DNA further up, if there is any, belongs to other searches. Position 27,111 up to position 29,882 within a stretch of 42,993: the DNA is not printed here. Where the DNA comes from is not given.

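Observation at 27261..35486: Type III R-M operon extended by a membrane protein and a large FokI-like nuclease: candidate undescribed composite defence module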

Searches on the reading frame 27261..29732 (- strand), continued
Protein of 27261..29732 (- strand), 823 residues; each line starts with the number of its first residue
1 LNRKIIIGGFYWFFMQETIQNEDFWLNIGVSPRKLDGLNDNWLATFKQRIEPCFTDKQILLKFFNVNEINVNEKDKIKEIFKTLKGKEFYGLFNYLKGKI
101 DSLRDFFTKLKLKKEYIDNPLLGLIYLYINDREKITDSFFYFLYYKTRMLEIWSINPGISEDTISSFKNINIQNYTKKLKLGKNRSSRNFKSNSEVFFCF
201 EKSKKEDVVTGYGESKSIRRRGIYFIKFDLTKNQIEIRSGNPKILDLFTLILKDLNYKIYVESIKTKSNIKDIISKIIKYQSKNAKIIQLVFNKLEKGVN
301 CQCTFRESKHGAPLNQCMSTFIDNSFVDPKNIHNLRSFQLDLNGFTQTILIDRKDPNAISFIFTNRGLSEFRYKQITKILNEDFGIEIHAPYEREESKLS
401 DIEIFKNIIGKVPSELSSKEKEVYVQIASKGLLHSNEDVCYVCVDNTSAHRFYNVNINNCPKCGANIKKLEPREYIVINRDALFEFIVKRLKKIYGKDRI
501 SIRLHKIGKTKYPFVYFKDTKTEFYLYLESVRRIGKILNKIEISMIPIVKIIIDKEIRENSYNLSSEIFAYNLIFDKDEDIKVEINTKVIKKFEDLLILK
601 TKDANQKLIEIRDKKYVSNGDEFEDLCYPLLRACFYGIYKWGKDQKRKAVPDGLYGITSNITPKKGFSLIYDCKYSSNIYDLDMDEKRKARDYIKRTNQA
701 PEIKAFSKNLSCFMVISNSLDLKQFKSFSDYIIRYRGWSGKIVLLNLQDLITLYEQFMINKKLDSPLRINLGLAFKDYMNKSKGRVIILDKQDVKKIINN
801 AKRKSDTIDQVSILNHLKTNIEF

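Call 46: search_solved_structures(query=A3, max_evalue=10, show_alignments=3)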
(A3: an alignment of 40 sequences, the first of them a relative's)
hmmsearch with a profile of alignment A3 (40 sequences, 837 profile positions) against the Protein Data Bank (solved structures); distinct sequences matched with E-value up to 10: 19.
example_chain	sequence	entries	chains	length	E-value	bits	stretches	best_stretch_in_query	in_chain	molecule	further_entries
5gl7_A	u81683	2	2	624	0.071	14.6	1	409-466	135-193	Methionine--tRNA ligase, cytoplasmic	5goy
4s3o_C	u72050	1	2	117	0.24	12.8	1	437-480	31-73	Polycomb group RING finger protein 5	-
9fj2_A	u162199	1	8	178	0.37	12.2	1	419-466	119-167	Rubrerythrin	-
1gl9_B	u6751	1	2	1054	0.63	11.5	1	441-476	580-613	REVERSE GYRASE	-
9eh1_L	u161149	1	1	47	0.69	11.3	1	441-475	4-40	RNA polymerase II subunit K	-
2lcq_A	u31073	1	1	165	0.7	11.3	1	435-471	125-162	Putative toxin VapC6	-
28jc_L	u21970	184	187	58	0.7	11.3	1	438-475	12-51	DNA-directed RNA polymerases I, II, and III subunit RPABC4 | RNA polymerase II subunit K | DNA-directed RNA polymerase II subunit RPB12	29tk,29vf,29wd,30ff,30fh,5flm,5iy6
1gku_B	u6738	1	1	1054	0.82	11.1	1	441-476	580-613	REVERSE GYRASE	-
2xeu_A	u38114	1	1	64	1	10.8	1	430-469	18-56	RING FINGER PROTEIN 4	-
3ng2_A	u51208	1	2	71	1.3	10.4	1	430-469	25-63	RING finger protein 4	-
4ppe_A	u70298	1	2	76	1.6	10.1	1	430-469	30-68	E3 ubiquitin-protein ligase RNF4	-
7qep_O7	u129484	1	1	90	1.7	10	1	436-478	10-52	60S ribosomal protein L37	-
9uoz_A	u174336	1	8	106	2.7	9.4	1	461-523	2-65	Cystatin B Stefin B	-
7nd1_A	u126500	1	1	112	3.8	8.8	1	433-485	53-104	E3 ubiquitin-protein ligase RING2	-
2ea6_A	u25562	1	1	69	4.3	8.7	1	430-468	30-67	RING finger protein 4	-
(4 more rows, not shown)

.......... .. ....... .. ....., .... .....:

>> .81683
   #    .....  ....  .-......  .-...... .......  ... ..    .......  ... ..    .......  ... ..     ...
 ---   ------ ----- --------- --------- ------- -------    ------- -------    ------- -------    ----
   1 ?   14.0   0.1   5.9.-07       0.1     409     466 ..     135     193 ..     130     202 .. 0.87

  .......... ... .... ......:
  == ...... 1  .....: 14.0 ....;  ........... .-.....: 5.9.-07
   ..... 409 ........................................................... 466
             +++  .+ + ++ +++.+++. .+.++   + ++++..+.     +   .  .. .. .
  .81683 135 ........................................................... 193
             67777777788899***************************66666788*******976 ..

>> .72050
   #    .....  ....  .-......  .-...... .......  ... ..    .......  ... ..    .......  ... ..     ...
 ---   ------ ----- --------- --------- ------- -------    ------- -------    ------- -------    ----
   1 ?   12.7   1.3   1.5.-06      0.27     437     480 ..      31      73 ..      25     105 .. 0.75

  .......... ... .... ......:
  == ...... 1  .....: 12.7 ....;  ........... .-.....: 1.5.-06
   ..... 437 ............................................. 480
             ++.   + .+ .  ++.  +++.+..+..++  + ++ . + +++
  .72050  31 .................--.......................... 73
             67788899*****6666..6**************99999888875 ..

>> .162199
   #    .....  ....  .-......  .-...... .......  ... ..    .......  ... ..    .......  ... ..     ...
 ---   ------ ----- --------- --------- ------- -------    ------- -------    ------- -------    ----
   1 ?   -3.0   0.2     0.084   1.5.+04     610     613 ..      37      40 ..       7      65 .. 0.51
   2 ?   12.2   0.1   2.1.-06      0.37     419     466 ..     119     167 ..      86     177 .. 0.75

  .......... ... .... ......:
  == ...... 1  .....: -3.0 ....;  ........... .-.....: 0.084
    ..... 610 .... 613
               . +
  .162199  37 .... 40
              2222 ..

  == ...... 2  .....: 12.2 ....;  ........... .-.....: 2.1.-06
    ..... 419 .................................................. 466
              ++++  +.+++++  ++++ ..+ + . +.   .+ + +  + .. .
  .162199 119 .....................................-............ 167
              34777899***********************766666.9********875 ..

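Call 47: search_protein_families(library=pfam, alignment_id=A3, max_evalue=0.01)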
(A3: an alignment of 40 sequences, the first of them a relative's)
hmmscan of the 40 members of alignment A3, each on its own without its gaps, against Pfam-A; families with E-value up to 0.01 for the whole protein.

A. member 1, P0001 (809 aa): 0 families

B. families by the number of members that match (of 40 scanned): 14 families
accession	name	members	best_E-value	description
PF01155.25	HypA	2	0.00021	Hydrogenase/urease nickel incorporation, metallochaperone, hypA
PF18551.6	TackOD1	2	0.0083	Thaumarchaeal output domain 1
PF23455.1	DUF7129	1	0.00076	Domain of unknown function (DUF7129)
PF04034.18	Ribo_biogen_C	1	0.0017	Ribosome biogenesis protein, C-terminal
PF13248.11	Zn_ribbon_3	1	0.002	zinc-ribbon domain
PF21598.3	PvuRts1I-like_N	1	0.0029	Restriction endonuclease PvuRts1 I-like, N-terminal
PF07191.17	Zn_ribbon_6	1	0.0035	Double zinc ribbon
PF12172.15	zf-ChsH2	1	0.0037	ChsH2, rubredoxin-like zinc ribbon domain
PF16348.10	CoV_NSP4_C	1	0.0042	Coronavirus replicase NSP4, C-terminal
PF09845.14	OapC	1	0.0045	Origin-associated protein OapC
PF00727.23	IL4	1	0.0071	Interleukin 4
PF06906.16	DUF1272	1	0.0072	Protein of unknown function (DUF1272)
PF17032.10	Zn_ribbon_15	1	0.0074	zinc-ribbon family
PF17347.7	DUF5377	1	0.009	Family of unknown function (DUF5377)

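Call 49: find_homologous_proteins(query=A3, max_evalue=0.001)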
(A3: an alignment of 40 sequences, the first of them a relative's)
Query A3 (40 sequences) (809 aa, profile of the alignment): 3 proteins with E <= 0.001 among 8000 candidates.
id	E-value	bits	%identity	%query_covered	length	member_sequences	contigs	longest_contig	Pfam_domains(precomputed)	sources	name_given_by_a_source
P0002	9.2e-230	783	49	99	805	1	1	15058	PF09254.19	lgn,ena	-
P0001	2.0e-225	769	100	100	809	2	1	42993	PF09254.19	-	-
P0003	5.1e-225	768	46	99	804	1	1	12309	PF09254.19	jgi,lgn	jgi:hypothetical protein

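Call 51: list_cluster_members(proteins=[P0117, P0120, P0124, P0128, P0133, P0139, P0150, P0153, P0162, P0168])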
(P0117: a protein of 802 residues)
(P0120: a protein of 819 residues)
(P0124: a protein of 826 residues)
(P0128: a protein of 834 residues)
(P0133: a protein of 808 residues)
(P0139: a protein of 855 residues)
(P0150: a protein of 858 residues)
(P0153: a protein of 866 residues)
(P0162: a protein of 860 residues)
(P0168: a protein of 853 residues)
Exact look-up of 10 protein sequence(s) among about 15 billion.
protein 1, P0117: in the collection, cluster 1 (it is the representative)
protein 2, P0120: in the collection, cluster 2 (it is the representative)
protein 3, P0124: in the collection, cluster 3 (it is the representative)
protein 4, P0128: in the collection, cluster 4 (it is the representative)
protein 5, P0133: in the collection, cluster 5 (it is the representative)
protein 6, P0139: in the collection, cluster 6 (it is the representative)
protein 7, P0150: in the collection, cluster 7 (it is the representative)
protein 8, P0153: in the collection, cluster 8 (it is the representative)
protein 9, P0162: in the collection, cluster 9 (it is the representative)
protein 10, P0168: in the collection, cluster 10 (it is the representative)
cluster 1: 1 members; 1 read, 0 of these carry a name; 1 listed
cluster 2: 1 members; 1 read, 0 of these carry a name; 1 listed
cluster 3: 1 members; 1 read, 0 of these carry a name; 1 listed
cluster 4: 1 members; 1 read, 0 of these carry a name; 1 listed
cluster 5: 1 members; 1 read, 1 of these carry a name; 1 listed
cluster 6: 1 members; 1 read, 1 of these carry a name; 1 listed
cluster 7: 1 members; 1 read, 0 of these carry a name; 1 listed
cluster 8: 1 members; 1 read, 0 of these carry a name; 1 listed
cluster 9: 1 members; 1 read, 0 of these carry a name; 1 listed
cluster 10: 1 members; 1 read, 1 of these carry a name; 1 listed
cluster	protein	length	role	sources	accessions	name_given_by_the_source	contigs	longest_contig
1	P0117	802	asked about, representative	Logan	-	-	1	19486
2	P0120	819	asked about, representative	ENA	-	-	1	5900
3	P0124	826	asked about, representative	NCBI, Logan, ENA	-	-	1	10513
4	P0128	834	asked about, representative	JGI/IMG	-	-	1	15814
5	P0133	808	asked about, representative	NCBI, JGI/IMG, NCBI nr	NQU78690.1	hypothetical protein HQ545_02885 [Candidatus Woesearchaeota archaeon] | hypothetical protein [Candidatus Woesearchaeota archaeon]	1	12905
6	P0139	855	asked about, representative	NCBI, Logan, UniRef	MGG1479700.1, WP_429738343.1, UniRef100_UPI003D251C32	hypothetical protein ABE402_01980 [Bacillus smithii] | hypothetical protein n=1 Tax=Bacillus smithii TaxID=1479 RepID=UPI003D251C32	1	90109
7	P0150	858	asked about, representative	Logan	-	-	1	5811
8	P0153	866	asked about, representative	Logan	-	-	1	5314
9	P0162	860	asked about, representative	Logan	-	-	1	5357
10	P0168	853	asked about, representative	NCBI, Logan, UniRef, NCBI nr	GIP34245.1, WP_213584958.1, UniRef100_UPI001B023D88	hypothetical protein [Paenibacillus sp. J2TS4] | hypothetical protein n=1 Tax=Paenibacillus sp. J2TS4 TaxID=2807194 RepID=UPI001B023D88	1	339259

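Call 56: find_related_loci(query=A5, collection=genome_contigs, flank=10000)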
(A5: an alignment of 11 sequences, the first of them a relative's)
Query A5 (853 aa) in genome_contigs; peptide patterns used: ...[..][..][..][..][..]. (x = any residue, [..] = any of these).
53 stretches matched a pattern; 12 encode a relative of the query (tblastn E <= 1e-3); 12 distinct loci.
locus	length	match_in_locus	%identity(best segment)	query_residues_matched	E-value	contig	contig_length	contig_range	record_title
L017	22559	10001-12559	100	1-853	0e+0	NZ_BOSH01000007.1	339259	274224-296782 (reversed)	Paenibacillus sp. J2TS4 sequence07, whole genome shotgun sequence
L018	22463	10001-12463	31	3-821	2e-120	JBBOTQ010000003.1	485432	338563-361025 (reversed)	Priestia sp. FSL H7-0729 PS01415_SAMN25893906_3, whole genome shotgun sequence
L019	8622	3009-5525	29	17-847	5e-119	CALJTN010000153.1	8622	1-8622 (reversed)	MAG: uncultured Clostridiaceae bacterium isolate R1_Bin_METABAT__6_1 genome assembly, contig: c_000000048810, whole geno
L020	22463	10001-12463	31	5-817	9e-117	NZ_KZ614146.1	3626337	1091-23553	Salipaludibacillus neizhouensis strain DSM 19794 Scaffold1, whole genome shotgun sequence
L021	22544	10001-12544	32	6-853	3e-112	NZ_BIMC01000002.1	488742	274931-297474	Paenibacillus glucanolyticus NBRC 15330 PGL02S_CON000002, whole genome shotgun sequence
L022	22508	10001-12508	31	7-830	1e-111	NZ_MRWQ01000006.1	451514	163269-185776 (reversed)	Domibacillus mangrovi strain SAOS 44 WGS_contig_6, whole genome shotgun sequence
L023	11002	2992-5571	29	1-850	3e-111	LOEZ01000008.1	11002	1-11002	MAG: Gracilibacter sp. BRH_c7a BRHa_1000533, whole genome shotgun sequence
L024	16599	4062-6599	29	13-852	7e-107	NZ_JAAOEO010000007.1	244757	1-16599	Neobacillus terrae strain C11 NODE_7_length_244757_cov_169.879071, whole genome shotgun sequence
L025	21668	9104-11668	30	5-853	5e-106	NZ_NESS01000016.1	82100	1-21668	Gottfriedia acidiceleris strain DSM 18954 Scaffold16, whole genome shotgun sequence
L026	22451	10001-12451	28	13-832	6e-85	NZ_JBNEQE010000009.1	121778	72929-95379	Enterococcus sp. LJL51 Scaffold8_2, whole genome shotgun sequence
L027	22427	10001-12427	29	18-832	1e-84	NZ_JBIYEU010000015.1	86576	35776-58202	Enterococcus sp. UD-01 Ga0592912_15, whole genome shotgun sequence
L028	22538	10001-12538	28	1-843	8e-102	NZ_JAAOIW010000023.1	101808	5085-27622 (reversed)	Paenibacillus agricola strain S3N08 contig23, whole genome shotgun sequence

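Call 57: find_related_loci(query=A4, collection=metagenome_contigs, flank=10000)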
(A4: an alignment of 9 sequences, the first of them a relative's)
Query A4 (809 aa) in metagenome_contigs; peptide patterns used: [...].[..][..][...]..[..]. (x = any residue, [..] = any of these).
69 stretches matched a pattern; 1 encode a relative of the query (tblastn E <= 1e-3); 1 distinct loci.
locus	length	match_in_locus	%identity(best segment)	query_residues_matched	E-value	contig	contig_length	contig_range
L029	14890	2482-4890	29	9-803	4e-98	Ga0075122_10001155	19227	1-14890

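Call 60: search_protein_families(library=padloc, alignment_id=A3, max_evalue=0.01)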
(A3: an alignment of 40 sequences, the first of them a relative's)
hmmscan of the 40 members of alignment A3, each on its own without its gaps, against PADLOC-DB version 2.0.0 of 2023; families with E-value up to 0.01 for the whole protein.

A. member 1, P0001 (809 aa): 0 families

B. families by the number of members that match (of 40 scanned): 2 families
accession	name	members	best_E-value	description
PDLC02756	PbeC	1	0.00036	PbeC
PDLC01455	Cas7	1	0.0052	CAS-I; effector_G7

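Call 62: search_protein_families(library=pfam, proteins=[L017:12600-13115:+, L017:3417-6815:+, L021:5944-8283:+, L021:3172-5802:+, L026:5458-7839:+, L026:7855-9696:+, L024:1542-3125:-, L019:6284-7792:+, L023:7061-8536:+, L029:11243-12727:+], max_evalue=0.001)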
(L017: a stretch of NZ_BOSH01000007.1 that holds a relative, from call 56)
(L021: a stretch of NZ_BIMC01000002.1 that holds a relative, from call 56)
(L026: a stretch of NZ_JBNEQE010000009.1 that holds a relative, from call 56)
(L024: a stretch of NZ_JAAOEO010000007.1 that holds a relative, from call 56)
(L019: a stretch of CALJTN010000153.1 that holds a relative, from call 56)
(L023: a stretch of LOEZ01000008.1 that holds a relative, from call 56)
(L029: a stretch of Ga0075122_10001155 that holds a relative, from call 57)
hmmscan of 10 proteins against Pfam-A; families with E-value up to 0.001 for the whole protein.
L017:12600-13115:+ (171 aa): 0 families

L017:3417-6815:+ (1132 aa): 4 families
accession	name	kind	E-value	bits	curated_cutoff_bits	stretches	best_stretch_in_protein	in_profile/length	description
PF02463.25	SMC_N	-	1e-12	48.4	40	1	227-1088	9-205/220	RecF/RecN/SMC N terminal domain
PF13476.12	AAA_23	-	1.9e-08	35.6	27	1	227-521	6-201/201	AAA domain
PF13304.12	AAA_21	-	2.3e-07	31.6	27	0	244-296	1-57/304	AAA domain, putative AbiEii toxin, Type IV TA system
PF20289.3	MComp1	-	3.7e-05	23.9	27.3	1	77-141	15-80/99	ABC-three component (ABC-3C) system Middle Component 1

L021:5944-8283:+ (779 aa): 3 families
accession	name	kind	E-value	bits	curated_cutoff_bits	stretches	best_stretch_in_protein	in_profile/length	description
PF22124.2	Glyco_hydro_95_cat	-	2.7e-154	514.5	27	1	277-697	1-408/408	Glycosyl hydrolase family 95 catalytic domain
PF14498.12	Glyco_hyd_65N_2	-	2.7e-47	162.2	27.7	1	6-257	1-233/234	Glycosyl hydrolase family 65, N-terminal domain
PF21307.2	Glyco_hydro_95_C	-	5.5e-20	72.1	27.6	1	700-759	2-61/94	Glycoside hydrolase family 95, C-terminal domain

L021:3172-5802:+ (876 aa): 4 families
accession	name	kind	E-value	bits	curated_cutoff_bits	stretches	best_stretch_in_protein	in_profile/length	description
PF17801.7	Melibiase_C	-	1e-09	38.7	22.9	1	806-872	13-71/71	Alpha galactosidase C-terminal beta sandwich domain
PF22704.2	CBM13-like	-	1.8e-06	28.4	30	1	92-173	3-81/82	Alpha-galactosidase, CBM13 domain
PF03422.21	CBM_6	-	3.4e-06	27.8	28.9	1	77-173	20-122/125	Carbohydrate binding module (family 6)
PF16990.11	CBM_35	-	0.00016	22.4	28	1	55-165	3-110/121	Carbohydrate binding module (family 35)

L026:5458-7839:+ (793 aa): 2 families
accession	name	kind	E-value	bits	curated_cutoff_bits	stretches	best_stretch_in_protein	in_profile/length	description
PF00005.33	ABC_tran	-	1.9e-28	100.2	25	1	562-710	1-136/137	ABC transporter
PF00664.28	ABC_membrane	-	6.6e-25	88.7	28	1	266-498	41-273/274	ABC transporter transmembrane region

L026:7855-9696:+ (613 aa): 5 families
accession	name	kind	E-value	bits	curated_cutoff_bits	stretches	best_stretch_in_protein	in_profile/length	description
PF00664.28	ABC_membrane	-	1.7e-54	185.8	28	1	45-325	1-273/274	ABC transporter transmembrane region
PF00005.33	ABC_tran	-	1.1e-30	107.4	25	1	389-537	2-137/137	ABC transporter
PF02463.25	SMC_N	-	1e-05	25.5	40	0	501-579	135-211/220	RecF/RecN/SMC N terminal domain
PF13401.12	AAA_22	-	1.8e-05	25.5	27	1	400-537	7-95/130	AAA domain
PF00004.35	AAA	-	0.00034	21.5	21.2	0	402-560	2-97/131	ATPase family associated with various cellular activities (AAA)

L024:1542-3125:- (527 aa): 2 families
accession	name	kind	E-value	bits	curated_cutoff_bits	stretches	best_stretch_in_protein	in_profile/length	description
PF02481.21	DNA_processg_A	-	1.1e-57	195.1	29.6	1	89-300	2-210/212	DNA recombination-mediator protein A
PF18306.6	LDcluster4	-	1.3e-05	25.3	26.3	1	132-200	3-72/151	SLOG cluster4 family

L019:6284-7792:+ (502 aa): 3 families
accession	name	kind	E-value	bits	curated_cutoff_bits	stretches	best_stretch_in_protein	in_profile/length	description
PF07508.19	Recombinase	-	1.1e-23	83.9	21.1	1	177-284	1-100/102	Recombinase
PF00239.26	Resolvase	-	2.1e-18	67.2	23.3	1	7-155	2-145/145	Resolvase, N terminal domain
PF13408.12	Zn_ribbon_recom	-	1.7e-06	28.7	25.3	1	300-348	2-46/58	Recombinase zinc beta ribbon domain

L023:7061-8536:+ (491 aa): 1 family
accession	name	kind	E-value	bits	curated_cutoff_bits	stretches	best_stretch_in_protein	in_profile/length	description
PF13589.12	HATPase_c_3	-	6e-32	111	25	1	22-160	1-137/137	Histidine kinase-, DNA gyrase B-, and HSP90-like ATPase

L029:11243-12727:+ (494 aa): 1 family
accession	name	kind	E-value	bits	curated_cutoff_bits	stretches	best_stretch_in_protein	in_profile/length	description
PF17963.7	Big_9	-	0.00017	22.9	23.6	1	192-260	13-81/89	Bacterial Ig domain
